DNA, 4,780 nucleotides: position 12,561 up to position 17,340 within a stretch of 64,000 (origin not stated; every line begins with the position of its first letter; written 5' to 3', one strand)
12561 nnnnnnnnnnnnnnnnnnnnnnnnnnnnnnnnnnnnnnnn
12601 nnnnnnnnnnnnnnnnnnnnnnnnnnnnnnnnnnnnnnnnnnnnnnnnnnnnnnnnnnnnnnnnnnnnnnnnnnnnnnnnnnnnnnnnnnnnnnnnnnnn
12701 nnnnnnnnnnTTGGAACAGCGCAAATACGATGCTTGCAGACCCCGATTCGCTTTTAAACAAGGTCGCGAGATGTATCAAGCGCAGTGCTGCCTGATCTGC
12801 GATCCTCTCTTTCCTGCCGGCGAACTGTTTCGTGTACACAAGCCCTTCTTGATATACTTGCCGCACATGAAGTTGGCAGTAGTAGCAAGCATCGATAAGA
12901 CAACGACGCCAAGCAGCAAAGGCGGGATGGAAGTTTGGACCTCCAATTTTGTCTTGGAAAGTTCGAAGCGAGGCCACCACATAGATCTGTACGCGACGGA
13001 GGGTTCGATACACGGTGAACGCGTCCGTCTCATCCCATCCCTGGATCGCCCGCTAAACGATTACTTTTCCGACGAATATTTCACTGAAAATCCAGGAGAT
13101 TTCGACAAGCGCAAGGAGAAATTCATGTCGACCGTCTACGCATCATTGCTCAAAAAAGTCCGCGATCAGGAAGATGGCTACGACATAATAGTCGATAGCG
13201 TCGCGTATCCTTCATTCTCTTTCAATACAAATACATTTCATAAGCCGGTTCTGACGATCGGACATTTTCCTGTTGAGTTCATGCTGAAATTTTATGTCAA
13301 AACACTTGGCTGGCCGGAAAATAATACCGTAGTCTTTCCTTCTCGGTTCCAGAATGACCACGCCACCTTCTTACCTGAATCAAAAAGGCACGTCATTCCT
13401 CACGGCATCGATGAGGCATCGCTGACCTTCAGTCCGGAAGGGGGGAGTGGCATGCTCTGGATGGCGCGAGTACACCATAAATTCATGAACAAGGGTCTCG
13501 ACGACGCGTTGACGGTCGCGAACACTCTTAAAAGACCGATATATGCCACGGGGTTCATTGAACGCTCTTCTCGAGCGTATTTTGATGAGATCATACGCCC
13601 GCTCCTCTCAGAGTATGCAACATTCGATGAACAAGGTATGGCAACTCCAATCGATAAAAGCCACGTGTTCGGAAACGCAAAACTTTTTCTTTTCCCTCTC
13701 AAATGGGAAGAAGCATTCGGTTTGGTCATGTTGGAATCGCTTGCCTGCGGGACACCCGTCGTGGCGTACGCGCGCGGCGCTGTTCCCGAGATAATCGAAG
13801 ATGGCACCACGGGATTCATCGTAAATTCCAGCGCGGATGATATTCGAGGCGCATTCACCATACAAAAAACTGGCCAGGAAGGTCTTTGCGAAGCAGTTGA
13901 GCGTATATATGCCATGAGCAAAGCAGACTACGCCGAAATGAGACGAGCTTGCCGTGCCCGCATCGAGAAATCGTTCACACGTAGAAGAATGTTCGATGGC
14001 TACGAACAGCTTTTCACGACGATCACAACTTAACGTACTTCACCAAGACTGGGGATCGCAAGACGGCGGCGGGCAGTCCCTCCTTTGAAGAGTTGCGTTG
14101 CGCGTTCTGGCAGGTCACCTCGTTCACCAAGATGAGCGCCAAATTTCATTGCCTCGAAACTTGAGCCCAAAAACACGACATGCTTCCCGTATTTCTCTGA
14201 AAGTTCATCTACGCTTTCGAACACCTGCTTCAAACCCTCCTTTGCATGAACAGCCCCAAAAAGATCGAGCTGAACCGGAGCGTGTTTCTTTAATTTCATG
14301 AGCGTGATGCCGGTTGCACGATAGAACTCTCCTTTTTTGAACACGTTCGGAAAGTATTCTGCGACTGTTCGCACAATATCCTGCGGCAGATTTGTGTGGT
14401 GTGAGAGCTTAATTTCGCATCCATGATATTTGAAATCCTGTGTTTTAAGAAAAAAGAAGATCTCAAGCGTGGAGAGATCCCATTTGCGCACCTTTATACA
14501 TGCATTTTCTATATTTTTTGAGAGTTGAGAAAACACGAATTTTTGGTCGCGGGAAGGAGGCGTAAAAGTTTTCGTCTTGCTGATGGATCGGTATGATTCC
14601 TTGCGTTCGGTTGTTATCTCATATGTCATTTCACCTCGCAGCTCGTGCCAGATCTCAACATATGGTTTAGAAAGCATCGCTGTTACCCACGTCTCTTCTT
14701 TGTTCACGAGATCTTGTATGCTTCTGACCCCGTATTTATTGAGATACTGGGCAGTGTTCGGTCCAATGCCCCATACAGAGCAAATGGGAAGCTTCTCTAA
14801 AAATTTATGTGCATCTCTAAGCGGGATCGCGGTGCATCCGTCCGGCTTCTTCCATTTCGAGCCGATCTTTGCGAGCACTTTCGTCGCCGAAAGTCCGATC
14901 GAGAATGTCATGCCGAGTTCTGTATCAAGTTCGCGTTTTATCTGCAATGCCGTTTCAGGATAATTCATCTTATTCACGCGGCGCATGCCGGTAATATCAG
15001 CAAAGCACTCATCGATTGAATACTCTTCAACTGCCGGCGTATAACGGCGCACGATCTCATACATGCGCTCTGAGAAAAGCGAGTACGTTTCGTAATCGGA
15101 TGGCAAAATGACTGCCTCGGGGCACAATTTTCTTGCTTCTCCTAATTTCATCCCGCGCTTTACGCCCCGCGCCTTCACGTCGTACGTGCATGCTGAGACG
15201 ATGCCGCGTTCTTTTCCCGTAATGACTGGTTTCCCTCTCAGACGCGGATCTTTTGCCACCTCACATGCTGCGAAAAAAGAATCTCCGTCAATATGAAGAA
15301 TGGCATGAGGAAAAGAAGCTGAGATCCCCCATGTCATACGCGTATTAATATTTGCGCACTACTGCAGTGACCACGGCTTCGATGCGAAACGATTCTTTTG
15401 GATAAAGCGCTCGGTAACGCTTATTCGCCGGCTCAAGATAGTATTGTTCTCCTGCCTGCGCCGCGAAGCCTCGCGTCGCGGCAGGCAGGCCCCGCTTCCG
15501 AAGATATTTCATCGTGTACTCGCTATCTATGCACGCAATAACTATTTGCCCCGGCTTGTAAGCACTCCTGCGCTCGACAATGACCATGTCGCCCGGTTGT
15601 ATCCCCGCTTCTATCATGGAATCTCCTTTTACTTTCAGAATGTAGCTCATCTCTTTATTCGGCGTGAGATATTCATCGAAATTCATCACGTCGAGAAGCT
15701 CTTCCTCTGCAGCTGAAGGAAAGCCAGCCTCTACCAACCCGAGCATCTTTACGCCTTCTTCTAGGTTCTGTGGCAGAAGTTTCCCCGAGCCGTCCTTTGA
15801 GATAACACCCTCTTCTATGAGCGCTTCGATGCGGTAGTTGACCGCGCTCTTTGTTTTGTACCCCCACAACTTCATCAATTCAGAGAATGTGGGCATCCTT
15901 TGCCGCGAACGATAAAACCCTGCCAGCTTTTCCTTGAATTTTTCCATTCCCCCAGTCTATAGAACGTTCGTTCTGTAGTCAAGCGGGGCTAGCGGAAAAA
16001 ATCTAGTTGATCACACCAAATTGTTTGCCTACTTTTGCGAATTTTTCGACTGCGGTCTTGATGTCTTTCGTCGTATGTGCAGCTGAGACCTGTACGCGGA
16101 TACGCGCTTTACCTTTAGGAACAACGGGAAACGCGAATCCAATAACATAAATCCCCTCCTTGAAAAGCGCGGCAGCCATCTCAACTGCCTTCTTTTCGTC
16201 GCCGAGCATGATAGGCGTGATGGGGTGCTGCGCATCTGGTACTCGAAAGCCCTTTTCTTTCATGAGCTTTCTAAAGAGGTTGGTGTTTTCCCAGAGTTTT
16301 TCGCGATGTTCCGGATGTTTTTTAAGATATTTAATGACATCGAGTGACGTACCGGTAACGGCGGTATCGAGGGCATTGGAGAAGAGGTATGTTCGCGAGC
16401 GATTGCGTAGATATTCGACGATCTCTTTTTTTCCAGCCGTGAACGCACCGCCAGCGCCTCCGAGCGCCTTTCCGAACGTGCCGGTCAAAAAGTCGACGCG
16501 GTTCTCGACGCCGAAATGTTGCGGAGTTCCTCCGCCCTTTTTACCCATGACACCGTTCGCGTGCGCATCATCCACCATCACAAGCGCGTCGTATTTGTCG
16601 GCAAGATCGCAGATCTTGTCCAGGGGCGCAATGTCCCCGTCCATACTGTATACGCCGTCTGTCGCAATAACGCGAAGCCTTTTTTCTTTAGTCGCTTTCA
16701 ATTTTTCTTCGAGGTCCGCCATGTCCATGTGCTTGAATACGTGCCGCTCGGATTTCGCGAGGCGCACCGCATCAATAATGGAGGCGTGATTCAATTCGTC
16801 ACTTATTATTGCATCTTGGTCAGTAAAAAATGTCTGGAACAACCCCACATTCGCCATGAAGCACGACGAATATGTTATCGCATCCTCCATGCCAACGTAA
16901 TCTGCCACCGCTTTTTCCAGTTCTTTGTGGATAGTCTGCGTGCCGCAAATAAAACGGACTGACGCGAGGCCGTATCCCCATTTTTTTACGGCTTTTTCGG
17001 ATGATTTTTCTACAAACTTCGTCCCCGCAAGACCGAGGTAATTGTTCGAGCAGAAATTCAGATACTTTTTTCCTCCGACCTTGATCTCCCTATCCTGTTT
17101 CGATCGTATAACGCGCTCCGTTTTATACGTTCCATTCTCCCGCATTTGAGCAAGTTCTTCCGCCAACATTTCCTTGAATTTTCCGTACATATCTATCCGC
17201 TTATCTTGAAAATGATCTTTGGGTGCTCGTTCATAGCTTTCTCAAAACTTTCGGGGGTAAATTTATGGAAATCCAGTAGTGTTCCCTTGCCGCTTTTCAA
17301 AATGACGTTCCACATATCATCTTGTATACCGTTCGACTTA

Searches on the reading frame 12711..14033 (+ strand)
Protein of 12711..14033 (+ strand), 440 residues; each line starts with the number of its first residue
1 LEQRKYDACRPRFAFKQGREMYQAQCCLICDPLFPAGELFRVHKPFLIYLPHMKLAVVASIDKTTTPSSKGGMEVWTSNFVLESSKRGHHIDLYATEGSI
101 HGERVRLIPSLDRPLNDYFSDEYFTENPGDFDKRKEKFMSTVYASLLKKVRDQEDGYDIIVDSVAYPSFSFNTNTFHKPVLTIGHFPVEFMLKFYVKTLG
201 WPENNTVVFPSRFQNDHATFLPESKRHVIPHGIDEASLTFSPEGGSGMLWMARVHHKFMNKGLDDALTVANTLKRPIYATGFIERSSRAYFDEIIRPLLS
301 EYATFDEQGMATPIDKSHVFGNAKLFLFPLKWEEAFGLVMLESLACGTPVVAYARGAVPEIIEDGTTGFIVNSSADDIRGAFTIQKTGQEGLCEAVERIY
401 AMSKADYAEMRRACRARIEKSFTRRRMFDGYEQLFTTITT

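Call 74: search_protein_families(library=pfam, proteins=[window:12711-14033:+], max_evalue=0.00001)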
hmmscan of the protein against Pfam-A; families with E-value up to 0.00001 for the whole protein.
window:12711-14033:+ (440 aa): 2 families
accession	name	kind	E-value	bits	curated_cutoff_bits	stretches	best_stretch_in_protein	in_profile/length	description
PF00534.26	Glycos_transf_1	-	9.1e-16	58.3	26.4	1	315-377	85-147/172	Glycosyl transferases group 1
PF13692.12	Glyco_trans_1_4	-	5.6e-14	53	27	1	315-376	69-130/142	Glycosyl transferases group 1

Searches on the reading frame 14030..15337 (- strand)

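Call 74: search_protein_families(library=pfam, proteins=[window:14030-15337:-], max_evalue=0.00001)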
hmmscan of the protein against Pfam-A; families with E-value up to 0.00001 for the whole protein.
window:14030-15337:- (435 aa): 3 families
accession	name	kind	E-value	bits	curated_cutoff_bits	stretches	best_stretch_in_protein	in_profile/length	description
PF00817.25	IMS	-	4.9e-46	156.8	23.2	1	16-160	1-147/148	impB/mucB/samB family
PF11799.13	IMS_C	-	9e-12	45.8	20.7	1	250-359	2-109/109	impB/mucB/samB family C-terminal domain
PF10391.15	DNA_pol_lambd_f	-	2.7e-06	27.6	29.8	1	186-214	4-33/51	Fingers domain of DNA polymerase lambda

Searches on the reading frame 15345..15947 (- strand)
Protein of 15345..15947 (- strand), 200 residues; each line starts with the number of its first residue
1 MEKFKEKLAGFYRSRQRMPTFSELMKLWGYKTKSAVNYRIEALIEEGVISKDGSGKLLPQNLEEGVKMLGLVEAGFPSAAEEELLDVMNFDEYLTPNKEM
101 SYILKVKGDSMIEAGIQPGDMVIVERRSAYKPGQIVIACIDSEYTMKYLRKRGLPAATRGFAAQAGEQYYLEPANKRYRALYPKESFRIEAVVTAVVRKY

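Call 75: search_protein_families(library=pfam, proteins=[window:15345-15947:-], max_evalue=0.00001)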
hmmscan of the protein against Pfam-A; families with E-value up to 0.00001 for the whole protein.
window:15345-15947:- (200 aa): 1 family
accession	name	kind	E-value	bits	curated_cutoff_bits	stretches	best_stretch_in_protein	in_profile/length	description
PF00717.28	Peptidase_S24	-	2.5e-20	72.7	23.3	1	68-192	2-114/116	Peptidase S24-like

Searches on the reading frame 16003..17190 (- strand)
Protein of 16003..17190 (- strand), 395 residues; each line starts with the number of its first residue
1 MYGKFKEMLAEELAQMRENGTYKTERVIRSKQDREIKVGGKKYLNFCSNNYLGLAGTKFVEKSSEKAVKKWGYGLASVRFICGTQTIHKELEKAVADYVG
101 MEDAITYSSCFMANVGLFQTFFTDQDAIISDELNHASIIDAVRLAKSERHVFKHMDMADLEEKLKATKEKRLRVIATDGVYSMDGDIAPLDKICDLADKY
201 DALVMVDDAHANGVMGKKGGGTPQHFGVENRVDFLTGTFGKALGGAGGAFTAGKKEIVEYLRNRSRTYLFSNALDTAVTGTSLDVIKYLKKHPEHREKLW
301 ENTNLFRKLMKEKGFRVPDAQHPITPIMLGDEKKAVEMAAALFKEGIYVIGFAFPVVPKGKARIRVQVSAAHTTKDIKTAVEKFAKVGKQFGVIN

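Call 75: search_protein_families(library=pfam, proteins=[window:16003-17190:-], max_evalue=0.00001)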
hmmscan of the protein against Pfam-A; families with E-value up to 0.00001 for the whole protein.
window:16003-17190:- (395 aa): 4 families
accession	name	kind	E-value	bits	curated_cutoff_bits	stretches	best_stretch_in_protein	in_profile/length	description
PF00155.27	Aminotran_1_2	-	3.3e-67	227.6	19.7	1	42-383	2-360/361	Aminotransferase class I and II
PF01041.23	DegT_DnrJ_EryC1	-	3e-06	27.1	19.8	1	88-214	26-152/360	DegT/DnrJ/EryC1/StrS aminotransferase family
PF01212.27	Beta_elim_lyase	-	5.7e-06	26.3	27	1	88-262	34-220/288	Beta-eliminating lyase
PF00266.25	Aminotran_5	-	8.8e-06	25.4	21.5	0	109-211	73-179/371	Aminotransferase class-V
